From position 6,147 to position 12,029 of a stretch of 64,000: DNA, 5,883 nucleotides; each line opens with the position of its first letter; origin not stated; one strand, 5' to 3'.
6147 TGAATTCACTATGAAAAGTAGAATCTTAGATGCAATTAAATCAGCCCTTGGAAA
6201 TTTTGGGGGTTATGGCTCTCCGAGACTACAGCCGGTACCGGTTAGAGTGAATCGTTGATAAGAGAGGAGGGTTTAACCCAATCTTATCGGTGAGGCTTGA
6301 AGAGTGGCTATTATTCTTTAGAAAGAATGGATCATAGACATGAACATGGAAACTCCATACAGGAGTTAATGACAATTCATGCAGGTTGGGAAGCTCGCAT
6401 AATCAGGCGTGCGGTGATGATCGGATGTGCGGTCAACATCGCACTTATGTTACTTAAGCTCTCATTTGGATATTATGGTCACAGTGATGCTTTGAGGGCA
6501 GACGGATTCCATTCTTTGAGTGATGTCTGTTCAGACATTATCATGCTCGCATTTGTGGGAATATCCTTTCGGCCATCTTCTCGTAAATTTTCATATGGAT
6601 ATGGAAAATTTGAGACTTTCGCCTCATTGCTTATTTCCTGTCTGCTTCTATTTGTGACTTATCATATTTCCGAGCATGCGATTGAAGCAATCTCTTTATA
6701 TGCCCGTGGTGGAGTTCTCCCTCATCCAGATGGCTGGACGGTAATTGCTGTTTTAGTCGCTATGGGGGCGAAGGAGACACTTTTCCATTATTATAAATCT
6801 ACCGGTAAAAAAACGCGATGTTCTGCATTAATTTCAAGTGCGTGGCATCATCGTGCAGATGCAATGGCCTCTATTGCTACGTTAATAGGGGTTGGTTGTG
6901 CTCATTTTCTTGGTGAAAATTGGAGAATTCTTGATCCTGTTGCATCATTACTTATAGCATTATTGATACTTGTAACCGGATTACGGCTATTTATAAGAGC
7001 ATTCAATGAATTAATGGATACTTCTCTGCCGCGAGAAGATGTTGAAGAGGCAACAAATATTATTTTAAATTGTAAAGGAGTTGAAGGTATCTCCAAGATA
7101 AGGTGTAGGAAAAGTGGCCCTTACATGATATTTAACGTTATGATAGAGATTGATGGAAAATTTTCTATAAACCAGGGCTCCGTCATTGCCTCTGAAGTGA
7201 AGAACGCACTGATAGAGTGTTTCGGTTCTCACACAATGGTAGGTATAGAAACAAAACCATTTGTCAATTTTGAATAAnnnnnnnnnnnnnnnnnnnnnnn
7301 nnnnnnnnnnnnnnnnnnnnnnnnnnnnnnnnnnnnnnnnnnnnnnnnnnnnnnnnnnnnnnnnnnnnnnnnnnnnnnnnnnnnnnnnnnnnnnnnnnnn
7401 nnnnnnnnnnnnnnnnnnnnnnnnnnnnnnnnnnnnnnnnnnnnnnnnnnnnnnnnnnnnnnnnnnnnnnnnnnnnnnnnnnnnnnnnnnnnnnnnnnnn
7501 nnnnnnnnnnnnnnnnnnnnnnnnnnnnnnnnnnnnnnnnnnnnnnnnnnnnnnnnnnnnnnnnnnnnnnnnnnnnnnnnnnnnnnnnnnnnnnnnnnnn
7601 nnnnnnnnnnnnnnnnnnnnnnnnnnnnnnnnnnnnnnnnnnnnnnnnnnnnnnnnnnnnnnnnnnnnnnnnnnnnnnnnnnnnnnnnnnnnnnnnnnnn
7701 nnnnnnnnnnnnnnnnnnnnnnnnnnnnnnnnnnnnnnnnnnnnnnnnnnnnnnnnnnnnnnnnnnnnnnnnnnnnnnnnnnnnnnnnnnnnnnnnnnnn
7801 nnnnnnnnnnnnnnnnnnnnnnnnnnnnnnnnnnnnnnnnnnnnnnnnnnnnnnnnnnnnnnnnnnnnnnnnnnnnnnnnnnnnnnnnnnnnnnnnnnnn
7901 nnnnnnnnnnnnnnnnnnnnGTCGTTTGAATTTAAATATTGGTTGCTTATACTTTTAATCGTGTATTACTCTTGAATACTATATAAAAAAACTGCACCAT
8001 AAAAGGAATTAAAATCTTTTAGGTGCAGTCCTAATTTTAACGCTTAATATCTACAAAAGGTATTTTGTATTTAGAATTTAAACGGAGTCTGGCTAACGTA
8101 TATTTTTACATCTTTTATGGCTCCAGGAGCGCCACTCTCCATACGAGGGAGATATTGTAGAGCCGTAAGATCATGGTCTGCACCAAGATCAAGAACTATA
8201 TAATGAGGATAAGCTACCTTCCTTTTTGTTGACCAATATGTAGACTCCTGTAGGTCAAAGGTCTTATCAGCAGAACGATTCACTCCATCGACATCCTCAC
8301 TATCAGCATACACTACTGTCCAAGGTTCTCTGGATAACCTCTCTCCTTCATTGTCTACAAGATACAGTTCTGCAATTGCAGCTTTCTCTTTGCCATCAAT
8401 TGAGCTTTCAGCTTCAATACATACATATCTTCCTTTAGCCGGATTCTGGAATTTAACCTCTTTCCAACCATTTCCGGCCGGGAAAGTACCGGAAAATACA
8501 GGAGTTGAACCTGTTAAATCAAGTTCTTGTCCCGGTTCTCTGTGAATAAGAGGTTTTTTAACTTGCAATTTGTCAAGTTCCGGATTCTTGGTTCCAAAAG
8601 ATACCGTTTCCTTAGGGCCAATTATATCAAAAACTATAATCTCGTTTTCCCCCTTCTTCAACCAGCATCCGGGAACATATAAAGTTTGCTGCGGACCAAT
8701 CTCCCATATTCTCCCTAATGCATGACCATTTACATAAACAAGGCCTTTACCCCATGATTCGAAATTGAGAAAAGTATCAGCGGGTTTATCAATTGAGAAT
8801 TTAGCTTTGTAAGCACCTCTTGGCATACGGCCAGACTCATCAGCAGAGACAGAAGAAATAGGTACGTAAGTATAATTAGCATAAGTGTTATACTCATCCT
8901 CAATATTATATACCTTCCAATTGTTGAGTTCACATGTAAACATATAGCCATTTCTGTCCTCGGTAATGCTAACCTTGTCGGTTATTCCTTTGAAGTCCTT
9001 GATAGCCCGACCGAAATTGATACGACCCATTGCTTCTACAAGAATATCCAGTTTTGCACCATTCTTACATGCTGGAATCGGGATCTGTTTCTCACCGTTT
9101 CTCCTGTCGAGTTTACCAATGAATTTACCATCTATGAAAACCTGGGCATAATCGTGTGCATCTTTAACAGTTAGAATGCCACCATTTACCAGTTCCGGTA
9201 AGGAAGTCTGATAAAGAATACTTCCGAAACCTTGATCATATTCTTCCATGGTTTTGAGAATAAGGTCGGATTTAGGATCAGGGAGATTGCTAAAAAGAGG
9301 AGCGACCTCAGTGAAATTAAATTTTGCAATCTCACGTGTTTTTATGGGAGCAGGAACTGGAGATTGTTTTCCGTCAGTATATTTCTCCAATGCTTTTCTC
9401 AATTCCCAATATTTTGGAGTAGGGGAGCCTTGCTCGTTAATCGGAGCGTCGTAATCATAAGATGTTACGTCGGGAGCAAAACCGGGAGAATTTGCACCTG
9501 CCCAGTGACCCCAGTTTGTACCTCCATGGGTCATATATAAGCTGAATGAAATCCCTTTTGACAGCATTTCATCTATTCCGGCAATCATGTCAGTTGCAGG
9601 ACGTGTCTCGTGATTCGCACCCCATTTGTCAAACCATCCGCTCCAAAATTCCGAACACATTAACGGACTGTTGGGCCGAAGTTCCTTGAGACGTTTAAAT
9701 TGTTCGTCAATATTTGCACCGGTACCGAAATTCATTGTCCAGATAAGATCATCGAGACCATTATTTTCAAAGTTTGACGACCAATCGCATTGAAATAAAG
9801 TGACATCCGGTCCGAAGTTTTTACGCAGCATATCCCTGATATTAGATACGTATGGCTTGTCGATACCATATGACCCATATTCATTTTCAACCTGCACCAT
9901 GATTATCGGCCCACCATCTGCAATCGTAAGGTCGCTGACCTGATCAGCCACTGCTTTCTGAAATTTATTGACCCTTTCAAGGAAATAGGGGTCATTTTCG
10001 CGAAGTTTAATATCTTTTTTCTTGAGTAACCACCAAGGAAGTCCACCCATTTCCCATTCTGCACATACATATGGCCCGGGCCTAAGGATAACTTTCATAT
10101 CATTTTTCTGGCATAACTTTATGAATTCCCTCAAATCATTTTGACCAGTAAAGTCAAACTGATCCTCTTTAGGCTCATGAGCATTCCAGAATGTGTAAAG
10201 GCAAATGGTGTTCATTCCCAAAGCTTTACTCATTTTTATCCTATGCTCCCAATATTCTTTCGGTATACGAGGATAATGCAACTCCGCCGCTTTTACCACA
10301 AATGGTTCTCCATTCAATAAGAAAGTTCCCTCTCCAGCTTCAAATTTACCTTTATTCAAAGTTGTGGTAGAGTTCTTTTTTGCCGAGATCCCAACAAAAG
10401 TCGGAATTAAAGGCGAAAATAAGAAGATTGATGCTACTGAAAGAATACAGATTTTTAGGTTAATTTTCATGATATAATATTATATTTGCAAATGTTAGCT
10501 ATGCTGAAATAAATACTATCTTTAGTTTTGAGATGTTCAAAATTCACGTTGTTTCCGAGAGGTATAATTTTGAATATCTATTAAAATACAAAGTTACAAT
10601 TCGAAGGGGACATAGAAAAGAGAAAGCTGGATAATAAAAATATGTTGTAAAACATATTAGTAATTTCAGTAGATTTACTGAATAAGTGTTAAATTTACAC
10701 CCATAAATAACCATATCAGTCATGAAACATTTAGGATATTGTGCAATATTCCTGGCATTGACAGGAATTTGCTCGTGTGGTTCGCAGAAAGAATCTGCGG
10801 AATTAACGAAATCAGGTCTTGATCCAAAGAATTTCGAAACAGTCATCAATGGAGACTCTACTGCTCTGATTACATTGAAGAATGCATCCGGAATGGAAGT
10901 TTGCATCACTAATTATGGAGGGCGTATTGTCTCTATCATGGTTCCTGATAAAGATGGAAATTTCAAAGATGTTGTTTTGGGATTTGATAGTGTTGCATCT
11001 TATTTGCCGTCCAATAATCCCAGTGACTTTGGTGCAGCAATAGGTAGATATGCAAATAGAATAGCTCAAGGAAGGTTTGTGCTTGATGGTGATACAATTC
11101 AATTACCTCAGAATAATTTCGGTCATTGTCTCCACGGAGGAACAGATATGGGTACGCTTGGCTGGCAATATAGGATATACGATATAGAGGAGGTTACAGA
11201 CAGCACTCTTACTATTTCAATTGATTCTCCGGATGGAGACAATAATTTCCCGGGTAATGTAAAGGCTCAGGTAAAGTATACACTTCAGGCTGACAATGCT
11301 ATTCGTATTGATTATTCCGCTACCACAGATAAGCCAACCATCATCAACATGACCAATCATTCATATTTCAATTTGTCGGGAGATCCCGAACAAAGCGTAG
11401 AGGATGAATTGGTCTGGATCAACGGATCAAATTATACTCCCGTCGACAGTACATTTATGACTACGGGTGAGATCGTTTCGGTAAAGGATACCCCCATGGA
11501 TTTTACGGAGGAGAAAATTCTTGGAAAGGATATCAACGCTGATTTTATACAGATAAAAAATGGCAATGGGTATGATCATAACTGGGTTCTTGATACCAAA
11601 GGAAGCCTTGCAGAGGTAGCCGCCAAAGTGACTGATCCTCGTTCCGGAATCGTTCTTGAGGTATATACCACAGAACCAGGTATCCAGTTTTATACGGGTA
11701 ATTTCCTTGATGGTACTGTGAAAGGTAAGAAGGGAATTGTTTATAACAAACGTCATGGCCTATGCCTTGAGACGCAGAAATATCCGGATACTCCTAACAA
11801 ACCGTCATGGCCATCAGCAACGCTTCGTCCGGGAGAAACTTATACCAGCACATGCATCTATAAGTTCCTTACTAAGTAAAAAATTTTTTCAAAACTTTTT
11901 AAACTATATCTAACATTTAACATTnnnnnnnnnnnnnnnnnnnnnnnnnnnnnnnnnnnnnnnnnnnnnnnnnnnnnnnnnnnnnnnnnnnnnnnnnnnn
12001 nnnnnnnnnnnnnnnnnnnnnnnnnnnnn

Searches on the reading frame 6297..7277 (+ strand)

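Call 57: search_protein_families(library=pfam, proteins=[window:6297-7277:+])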
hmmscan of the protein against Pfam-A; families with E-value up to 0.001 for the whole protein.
window:6297-7277:+ (326 aa): 2 families
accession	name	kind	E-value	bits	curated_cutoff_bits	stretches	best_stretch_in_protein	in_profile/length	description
PF01545.26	Cation_efflux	-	8.1e-42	143.7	26.6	1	41-240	2-198/198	Cation efflux family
PF16916.11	ZT_dimer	-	1e-12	48.3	26.7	1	244-318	1-76/78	Dimerisation domain of Zinc Transporter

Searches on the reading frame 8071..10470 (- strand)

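Call 57: search_protein_families(library=pfam, proteins=[window:8071-10470:-])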
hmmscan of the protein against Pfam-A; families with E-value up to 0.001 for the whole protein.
window:8071-10470:- (799 aa): 7 families
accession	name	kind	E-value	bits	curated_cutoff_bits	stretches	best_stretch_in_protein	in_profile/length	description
PF01301.25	Glyco_hydro_35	-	1.2e-124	416.5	27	1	49-363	1-318/319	Glycosyl hydrolases family 35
PF21317.3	BetaGal_ABD_1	-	4.4e-26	91.5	27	1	407-506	3-103/113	Beta-galactosidase, first all-beta domain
PF21467.3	BetaGal_gal-bd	-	1e-25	90.1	27.3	1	554-609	4-62/62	Beta-galactosidase, galactose-binding domain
PF02449.21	Glyco_hydro_42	-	4.1e-11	43.3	21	1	68-234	6-176/376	Beta-galactosidase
PF00754.31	F5_F8_type_C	-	1e-10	42.2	28.2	1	729-794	10-72/127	F5/8 type C domain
PF13364.12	BetaGal_ABD2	-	2.2e-05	25.6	23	0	517-613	6-104/112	Beta-galactosidase second all-beta domain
PF00150.24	Cellulase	-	2.3e-05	24.5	23.5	1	53-233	4-173/272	Cellulase (glycosyl hydrolase family 5)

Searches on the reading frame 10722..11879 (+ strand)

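Call 57: search_protein_families(library=pfam, proteins=[window:10722-11879:+])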
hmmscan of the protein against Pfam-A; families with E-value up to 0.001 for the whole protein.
window:10722-11879:+ (385 aa): 1 family
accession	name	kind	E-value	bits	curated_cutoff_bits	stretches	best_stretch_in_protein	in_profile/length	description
PF01263.26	Aldose_epim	-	5e-90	302.3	27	1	49-381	2-299/299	Aldose 1-epimerase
